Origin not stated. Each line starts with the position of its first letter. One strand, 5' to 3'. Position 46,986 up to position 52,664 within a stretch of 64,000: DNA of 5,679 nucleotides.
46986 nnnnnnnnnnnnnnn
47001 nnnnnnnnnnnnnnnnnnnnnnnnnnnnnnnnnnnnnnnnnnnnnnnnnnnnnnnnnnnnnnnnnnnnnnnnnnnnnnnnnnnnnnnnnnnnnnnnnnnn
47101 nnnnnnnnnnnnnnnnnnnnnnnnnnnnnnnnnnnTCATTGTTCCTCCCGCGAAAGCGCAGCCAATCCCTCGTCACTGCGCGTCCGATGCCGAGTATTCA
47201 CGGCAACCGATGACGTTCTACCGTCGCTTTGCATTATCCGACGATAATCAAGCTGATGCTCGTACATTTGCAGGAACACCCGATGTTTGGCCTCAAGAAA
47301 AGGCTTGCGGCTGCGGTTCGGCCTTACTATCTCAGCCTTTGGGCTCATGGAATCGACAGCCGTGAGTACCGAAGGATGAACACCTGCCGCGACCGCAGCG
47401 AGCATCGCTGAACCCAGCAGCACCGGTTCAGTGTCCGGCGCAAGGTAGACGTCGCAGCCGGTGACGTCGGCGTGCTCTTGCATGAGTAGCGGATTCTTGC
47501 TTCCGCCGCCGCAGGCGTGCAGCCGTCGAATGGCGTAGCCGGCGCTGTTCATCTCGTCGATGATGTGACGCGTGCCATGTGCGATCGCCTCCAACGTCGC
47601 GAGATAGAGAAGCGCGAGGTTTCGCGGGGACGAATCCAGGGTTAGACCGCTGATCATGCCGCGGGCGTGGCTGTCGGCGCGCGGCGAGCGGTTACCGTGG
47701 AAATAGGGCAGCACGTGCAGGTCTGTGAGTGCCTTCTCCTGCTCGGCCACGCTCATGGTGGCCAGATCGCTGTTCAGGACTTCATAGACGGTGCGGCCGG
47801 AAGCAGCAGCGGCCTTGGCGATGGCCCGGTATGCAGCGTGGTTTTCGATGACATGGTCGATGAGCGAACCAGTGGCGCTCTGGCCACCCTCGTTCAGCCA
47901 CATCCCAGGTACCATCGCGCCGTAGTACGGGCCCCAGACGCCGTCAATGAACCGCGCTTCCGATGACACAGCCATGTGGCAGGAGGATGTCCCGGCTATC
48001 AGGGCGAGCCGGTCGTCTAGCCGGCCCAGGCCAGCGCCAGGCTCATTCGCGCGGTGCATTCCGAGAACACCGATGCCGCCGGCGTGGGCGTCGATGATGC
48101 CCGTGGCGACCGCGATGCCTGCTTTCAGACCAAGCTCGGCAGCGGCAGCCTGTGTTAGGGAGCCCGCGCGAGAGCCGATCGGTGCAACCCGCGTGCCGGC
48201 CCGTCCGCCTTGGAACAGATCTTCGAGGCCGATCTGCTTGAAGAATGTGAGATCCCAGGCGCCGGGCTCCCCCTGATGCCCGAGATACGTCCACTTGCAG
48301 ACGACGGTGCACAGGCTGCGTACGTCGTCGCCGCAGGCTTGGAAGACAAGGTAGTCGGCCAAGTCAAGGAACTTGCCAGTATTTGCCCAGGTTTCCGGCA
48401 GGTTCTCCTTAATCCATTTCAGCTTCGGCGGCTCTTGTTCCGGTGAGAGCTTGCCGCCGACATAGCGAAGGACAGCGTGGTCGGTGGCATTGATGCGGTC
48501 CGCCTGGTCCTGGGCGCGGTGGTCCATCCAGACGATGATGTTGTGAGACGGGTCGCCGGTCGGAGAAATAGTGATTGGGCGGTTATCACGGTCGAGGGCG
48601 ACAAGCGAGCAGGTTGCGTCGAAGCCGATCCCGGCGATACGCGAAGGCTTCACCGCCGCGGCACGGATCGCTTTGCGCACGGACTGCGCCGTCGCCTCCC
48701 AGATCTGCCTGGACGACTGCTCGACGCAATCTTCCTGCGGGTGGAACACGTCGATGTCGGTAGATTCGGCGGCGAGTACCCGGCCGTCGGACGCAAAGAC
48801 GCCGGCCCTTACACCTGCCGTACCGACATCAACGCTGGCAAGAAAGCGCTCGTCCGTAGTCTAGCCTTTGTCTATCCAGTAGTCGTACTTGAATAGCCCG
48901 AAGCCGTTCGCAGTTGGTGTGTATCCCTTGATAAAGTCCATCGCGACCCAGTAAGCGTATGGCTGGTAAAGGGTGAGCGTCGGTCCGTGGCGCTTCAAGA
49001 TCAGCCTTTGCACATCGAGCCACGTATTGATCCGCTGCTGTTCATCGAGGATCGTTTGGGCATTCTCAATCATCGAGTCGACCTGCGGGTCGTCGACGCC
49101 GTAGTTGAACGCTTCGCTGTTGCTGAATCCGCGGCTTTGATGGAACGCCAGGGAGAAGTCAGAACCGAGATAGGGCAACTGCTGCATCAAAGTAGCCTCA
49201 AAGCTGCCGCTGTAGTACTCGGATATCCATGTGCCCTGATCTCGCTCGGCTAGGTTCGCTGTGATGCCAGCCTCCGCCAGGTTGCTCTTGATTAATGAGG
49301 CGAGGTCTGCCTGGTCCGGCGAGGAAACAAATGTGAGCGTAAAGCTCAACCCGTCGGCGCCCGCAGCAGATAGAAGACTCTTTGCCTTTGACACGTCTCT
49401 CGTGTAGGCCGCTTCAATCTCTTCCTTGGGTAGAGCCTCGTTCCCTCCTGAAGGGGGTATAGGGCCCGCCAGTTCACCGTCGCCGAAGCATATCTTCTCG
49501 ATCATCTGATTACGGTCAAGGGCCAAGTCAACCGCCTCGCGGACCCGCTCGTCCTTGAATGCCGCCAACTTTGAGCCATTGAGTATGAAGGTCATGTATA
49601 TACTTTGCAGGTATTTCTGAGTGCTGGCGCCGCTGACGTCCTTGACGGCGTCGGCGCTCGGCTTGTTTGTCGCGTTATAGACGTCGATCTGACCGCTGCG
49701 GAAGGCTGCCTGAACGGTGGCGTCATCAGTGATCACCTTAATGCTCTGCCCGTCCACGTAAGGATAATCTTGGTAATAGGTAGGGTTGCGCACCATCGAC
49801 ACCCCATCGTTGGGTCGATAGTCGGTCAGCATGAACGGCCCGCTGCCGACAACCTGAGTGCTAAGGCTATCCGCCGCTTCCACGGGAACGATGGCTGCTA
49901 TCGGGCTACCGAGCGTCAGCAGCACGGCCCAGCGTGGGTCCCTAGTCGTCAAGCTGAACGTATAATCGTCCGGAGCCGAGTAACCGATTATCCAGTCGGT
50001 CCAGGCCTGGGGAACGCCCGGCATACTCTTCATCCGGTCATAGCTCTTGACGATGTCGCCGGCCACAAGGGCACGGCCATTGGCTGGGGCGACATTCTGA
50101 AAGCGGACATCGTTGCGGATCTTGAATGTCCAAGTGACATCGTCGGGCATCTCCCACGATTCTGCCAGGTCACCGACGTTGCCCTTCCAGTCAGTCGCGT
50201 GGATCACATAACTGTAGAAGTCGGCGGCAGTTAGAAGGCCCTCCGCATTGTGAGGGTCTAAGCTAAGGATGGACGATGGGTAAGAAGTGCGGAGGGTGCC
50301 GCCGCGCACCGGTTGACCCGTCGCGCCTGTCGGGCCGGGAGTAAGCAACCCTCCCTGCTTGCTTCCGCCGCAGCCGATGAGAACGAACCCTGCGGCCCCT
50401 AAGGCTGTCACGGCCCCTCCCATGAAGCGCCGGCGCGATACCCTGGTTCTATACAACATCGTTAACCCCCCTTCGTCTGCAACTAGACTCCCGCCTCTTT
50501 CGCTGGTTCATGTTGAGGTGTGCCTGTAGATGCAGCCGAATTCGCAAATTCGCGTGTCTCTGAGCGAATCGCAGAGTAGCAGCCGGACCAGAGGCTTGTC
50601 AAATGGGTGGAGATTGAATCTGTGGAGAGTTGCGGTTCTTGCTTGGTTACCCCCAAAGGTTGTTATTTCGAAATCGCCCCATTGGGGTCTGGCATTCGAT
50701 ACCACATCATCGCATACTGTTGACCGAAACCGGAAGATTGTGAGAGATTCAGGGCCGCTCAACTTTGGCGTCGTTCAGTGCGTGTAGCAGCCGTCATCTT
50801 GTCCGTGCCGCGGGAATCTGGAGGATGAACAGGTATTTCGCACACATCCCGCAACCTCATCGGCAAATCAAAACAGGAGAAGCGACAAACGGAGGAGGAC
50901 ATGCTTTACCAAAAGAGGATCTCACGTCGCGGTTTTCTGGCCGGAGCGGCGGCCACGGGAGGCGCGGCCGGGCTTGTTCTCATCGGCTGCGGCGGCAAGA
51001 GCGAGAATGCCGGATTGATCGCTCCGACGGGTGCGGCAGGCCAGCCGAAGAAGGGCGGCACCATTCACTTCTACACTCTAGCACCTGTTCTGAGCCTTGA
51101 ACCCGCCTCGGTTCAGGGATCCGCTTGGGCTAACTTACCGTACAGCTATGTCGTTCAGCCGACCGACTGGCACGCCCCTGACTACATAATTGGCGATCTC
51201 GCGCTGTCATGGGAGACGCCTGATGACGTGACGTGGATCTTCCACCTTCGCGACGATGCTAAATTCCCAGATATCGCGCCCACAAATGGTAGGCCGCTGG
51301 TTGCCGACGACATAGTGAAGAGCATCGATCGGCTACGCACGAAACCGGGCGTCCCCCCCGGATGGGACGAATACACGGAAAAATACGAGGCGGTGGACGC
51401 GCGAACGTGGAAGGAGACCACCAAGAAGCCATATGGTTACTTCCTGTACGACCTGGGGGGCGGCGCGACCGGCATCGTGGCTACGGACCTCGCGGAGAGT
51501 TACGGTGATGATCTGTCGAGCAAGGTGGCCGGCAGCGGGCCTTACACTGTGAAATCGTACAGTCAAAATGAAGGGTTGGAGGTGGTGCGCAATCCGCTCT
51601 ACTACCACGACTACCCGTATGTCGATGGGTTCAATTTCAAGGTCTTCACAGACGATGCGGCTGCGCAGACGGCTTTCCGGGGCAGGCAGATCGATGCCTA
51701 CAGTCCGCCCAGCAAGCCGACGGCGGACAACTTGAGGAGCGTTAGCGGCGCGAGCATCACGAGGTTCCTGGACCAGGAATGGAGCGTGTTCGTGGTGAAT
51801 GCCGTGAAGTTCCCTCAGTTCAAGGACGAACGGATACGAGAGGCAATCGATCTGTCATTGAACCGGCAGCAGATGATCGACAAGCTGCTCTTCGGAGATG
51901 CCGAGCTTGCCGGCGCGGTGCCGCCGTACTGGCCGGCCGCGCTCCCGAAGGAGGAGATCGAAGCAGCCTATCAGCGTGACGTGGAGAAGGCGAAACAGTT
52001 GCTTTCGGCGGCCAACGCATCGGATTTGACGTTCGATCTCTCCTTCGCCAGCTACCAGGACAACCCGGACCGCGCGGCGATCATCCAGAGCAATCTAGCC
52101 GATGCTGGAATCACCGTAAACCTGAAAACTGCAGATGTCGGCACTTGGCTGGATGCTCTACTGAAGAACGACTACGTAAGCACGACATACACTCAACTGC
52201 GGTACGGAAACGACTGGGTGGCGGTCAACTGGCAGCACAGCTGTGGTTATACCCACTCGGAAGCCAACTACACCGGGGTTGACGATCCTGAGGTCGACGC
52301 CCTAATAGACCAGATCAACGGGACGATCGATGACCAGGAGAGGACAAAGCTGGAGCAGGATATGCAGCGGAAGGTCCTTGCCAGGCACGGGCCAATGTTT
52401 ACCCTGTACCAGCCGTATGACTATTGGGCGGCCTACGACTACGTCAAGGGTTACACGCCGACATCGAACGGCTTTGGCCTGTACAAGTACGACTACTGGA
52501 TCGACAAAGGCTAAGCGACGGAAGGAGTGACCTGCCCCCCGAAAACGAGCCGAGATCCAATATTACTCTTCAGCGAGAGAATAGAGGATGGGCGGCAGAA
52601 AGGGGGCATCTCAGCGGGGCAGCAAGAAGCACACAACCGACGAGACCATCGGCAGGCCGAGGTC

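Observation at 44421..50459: Predicted D-arabinofuranoside catabolic operon (SBP, pentulose kinase, GH172, fucose-isomerase-like)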

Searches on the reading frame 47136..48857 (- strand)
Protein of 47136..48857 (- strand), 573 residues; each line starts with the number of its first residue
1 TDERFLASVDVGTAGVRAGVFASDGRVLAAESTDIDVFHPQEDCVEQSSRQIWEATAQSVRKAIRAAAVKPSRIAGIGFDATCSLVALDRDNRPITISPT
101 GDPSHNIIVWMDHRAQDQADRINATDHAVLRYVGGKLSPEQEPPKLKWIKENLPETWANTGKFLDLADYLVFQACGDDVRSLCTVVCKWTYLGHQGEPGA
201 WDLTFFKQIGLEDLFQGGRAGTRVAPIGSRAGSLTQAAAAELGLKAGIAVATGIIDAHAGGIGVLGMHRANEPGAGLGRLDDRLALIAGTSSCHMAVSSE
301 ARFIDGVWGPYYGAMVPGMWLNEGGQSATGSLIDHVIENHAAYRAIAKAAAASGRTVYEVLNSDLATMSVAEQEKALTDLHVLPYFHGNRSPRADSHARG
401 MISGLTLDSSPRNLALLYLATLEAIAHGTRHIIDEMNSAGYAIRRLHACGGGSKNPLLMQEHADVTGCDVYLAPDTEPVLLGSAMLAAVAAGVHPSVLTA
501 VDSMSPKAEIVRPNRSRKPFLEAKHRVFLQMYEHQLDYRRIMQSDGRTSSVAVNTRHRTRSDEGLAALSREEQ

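Call 4: search_protein_families(library=pfam, proteins=[window:47136-48749:-])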
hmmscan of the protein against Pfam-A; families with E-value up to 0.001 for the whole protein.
window:47136-48749:- (537 aa): 3 families
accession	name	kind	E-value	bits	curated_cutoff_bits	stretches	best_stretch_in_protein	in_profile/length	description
PF02782.22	FGGY_C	-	1.2e-58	198.6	27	1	249-455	2-198/198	FGGY family of carbohydrate kinases, C-terminal domain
PF00370.27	FGGY_N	-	7.1e-20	72.1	28.8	1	4-227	36-245/245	FGGY family of carbohydrate kinases, N-terminal domain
PF03702.20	AnmK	-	0.00032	20.4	24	1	393-431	274-312/367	Anhydro-N-acetylmuramic acid kinase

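Call 10: search_protein_families(library=ncbifam, proteins=[window:47136-48857:-])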
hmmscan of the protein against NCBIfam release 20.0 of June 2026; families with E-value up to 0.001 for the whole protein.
window:47136-48857:- (573 aa): 12 families
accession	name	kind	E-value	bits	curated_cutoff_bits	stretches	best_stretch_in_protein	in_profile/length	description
TIGR01315.1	5C_CHO_kinase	subfamily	1.4e-185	618.1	408.7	1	8-539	4-541/541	FGGY family pentulose kinase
NF003154.0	PRK04123.1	equivalog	7.3e-88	295.6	428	1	5-535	5-537/554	ribulokinase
TIGR01234.1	L-ribulokinase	equivalog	2.6e-70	237.7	583.25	1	42-514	51-509/536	ribulokinase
TIGR01312.1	XylB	equivalog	7.4e-48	163.3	380.25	2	9-264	3-244/481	xylulokinase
TIGR01311.1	glycerol_kin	equivalog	7.7e-39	133.3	590.35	2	361-516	322-475/496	glycerol kinase GlpK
NF000756.0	PRK00047.1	subfamily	4.4e-36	124.2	498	2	359-496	322-457/502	glycerol kinase GlpK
NF008187.0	PRK10939.1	equivalog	3.7e-24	85.2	528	1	4-537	4-505/521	autoinducer-2 kinase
TIGR01314.1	gntK_FGGY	equivalog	3.8e-23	81.8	648.55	2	6-175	2-164/505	gluconokinase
NF011601.0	PRK15027.1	equivalog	6.5e-21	74.3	912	1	8-535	4-479/484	xylulokinase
TIGR02628.1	fuculo_kin_coli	equivalog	1e-10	41.2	470.9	1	393-514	346-465/465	L-fuculokinase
NF007925.0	PRK10640.1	equivalog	9.7e-06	24.2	639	0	415-475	365-426/489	rhamnulokinase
TIGR02627.1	rhamnulo_kin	equivalog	2.4e-05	23.1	527.95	1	426-483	370-427/454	rhamnulokinase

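Call 58: search_solved_structures(query=window:47136-48857:-, max_evalue=1e-20)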
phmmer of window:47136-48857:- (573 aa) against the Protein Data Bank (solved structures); distinct sequences matched with E-value up to 1e-20: 18.
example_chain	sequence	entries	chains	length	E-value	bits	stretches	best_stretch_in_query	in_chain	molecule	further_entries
3gg4_A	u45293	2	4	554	4e-178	597.1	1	6-544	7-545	glycerol kinase | xylulose kinase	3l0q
3qdk_A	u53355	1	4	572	5e-55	190.8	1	54-522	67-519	Ribulokinase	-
3h3n_X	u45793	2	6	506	9.3e-29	104.1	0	367-514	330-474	Glycerol kinase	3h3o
1r59_O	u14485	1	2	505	9.3e-29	104.1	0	367-514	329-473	Glycerol kinase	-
3h45_X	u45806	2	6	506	9.3e-29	104.1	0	367-514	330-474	Glycerol kinase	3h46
3d7e_O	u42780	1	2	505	9.3e-29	104.1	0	367-514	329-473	Glycerol kinase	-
3flc_O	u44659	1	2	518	1e-28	103.9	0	367-514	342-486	Glycerol kinase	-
1xup_O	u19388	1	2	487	3.1e-28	102.4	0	367-514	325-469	Glycerol kinase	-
6k78_A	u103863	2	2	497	2.3e-26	96.2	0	3-179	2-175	Glycerol kinase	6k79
6k78_B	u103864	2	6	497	6.1e-26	94.8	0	3-179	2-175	Glycerol kinase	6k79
2zf5_O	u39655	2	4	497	6.1e-26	94.8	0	3-179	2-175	Glycerol kinase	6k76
2dpn_A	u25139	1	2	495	7.1e-26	94.6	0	5-192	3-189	Glycerol kinase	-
3g25_A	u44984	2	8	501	6.5e-23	84.8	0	358-494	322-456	Glycerol kinase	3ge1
1bu6_O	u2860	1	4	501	5.5e-22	81.7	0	370-514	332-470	PROTEIN (GLYCEROL KINASE)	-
1bo5_O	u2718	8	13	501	5.5e-22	81.7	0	370-514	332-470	PROTEIN (GLYCEROL KINASE) | GLYCEROL KINASE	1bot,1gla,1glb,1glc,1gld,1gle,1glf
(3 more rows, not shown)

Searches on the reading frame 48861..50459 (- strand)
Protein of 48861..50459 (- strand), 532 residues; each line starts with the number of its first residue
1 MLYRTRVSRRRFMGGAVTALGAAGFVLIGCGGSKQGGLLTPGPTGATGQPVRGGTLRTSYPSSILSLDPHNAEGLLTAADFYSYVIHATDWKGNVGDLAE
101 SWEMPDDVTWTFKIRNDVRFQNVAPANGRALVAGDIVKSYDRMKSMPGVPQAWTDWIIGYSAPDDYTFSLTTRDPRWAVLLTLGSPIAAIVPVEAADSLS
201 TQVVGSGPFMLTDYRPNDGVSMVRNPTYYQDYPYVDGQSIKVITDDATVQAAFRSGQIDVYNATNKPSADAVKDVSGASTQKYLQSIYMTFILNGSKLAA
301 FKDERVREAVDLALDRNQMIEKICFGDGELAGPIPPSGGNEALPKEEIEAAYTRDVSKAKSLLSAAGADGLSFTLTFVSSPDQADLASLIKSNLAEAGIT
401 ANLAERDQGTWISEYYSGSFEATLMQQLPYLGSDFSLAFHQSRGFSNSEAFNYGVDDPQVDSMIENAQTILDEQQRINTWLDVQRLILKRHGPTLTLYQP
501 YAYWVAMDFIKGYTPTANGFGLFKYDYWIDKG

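Call 4: search_protein_families(library=pfam, proteins=[window:48861-50459:-])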
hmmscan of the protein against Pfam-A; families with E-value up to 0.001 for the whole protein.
window:48861-50459:- (532 aa): 1 family
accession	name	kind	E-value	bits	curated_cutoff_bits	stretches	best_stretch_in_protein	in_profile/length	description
PF00496.27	SBP_bac_5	-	9.7e-64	216.2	32.4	1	95-430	3-349/368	Bacterial extracellular solute-binding proteins, family 5 Middle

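Call 10: search_protein_families(library=ncbifam, proteins=[window:48861-50459:-])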
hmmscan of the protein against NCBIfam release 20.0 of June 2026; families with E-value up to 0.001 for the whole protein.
window:48861-50459:- (532 aa): 11 families
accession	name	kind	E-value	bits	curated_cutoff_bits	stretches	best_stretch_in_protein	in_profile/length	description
NF045468.1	Opp5A_nikA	equivalog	1e-34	119.9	600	1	96-521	59-480/488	nickel ABC transporter substrate-binding protein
TIGR02294.1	nickel_nikA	equivalog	2.5e-32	112.1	393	1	56-484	8-458/501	nickel ABC transporter substrate-binding protein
NF045467.1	Opp4A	equivalog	2e-24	85.8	650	1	81-367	65-379/556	oligopeptide ABC transporter substrate-binding protein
NF011684.0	PRK15104.1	equivalog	1.2e-21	77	947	2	198-513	206-524/543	oligopeptide ABC transporter substrate-binding protein OppA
NF011689.0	PRK15109.1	equivalog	2.8e-18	65.9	560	2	196-404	205-414/547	ABC transporter substrate-binding protein SapA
NF043070.1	DppA_dipep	equivalog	9.2e-17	60.8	1005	1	97-513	77-519/535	dipeptide ABC transporter periplasmic-binding protein DppA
NF011942.0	PRK15413.1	equivalog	5.2e-15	55.1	594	1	62-415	36-392/512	glutathione ABC transporter substrate-binding protein GsiB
NF047575.1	opine_bind_CntA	exception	3e-14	52.5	800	1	63-367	46-359/535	staphylopine-dependent metal ABC transporter substrate-binding lipoprotein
TIGR04028.1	SBP_KPN_01854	hypoth_equivalog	3.7e-10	39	468.5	1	98-520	48-500/509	TIGR04028 family ABC transporter substrate-binding protein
NF007287.0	PRK09755.1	equivalog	3.4e-08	32.8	1098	1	159-500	156-504/535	ABC transporter substrate-binding protein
NF010149.0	PRK13626.1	equivalog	7.7e-06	24.8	476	1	86-214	155-276/552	HTH-type transcriptional regulator SgrR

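Call 62: search_solved_structures(query=window:48861-50459:-, max_evalue=1e-10)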
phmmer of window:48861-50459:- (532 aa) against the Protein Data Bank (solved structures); distinct sequences matched with E-value up to 1e-10: 50.
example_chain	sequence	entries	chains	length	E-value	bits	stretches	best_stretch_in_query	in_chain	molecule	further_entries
6tfq_A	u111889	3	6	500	9e-24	87.1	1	95-490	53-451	ABC transporter substrate-binding protein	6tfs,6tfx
7kz8_A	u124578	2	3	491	3.4e-23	85.2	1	97-501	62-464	Peptide/nickel transport system substrate-binding protein AapF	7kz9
3t66_A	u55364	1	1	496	5.9e-23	84.4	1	66-477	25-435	Nickel ABC transporter (Nickel-binding protein)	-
2z23_A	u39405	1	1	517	1.1e-22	83.6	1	62-513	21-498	Periplasmic oligopeptide-binding protein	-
1b05_A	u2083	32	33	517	3.9e-22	81.7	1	55-513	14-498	PERIPLASMIC OLIGOPEPTIDE-BINDING PROTEIN | PROTEIN (OLIGO-PEPTIDE BINDING PROTEIN) | PERIPLASMIC OLIGO-PEPTIDE BINDING PROTEIN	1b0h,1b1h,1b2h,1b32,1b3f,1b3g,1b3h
5u4o_A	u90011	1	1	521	4.3e-22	81.6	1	22-489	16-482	ABC transporter substrate-binding protein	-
3zs6_A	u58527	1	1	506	2.3e-21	79.1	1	59-516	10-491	PERIPLASMIC OLIGOPEPTIDE-BINDING PROTEIN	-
1xoc_A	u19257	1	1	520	4.1e-20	75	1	47-514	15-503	Oligopeptide-binding protein appA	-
3tcf_A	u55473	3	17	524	5.4e-20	74.6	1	55-513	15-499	Periplasmic oligopeptide-binding protein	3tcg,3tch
9rd1_A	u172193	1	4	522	5.9e-20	74.5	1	55-513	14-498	Periplasmic oligopeptide-binding protein OppA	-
6ofq_A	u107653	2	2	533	7.3e-20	74.2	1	97-521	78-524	Heme-binding protein A / AI-2 binding protein A | Heme-binding protein A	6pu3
8upi_A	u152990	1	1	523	1.1e-19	73.6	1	52-409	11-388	Peptide ABC transporter substrate-binding protein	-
6hlx_A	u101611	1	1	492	1.9e-19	72.8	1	96-480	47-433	AgaA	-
3m8u_A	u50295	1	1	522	4.7e-19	71.6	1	97-503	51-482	Heme-binding protein A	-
4oer_A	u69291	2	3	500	6.9e-18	67.7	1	56-427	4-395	NikA protein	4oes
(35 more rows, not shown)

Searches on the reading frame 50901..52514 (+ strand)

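Call 9: search_protein_families(library=pfam, proteins=[window:50901-52514:+])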
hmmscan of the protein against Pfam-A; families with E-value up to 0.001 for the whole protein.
window:50901-52514:+ (537 aa): 1 family
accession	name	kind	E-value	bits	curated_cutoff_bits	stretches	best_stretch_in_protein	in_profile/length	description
PF00496.27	SBP_bac_5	-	1.2e-59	202.8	32.4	1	97-425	3-339/368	Bacterial extracellular solute-binding proteins, family 5 Middle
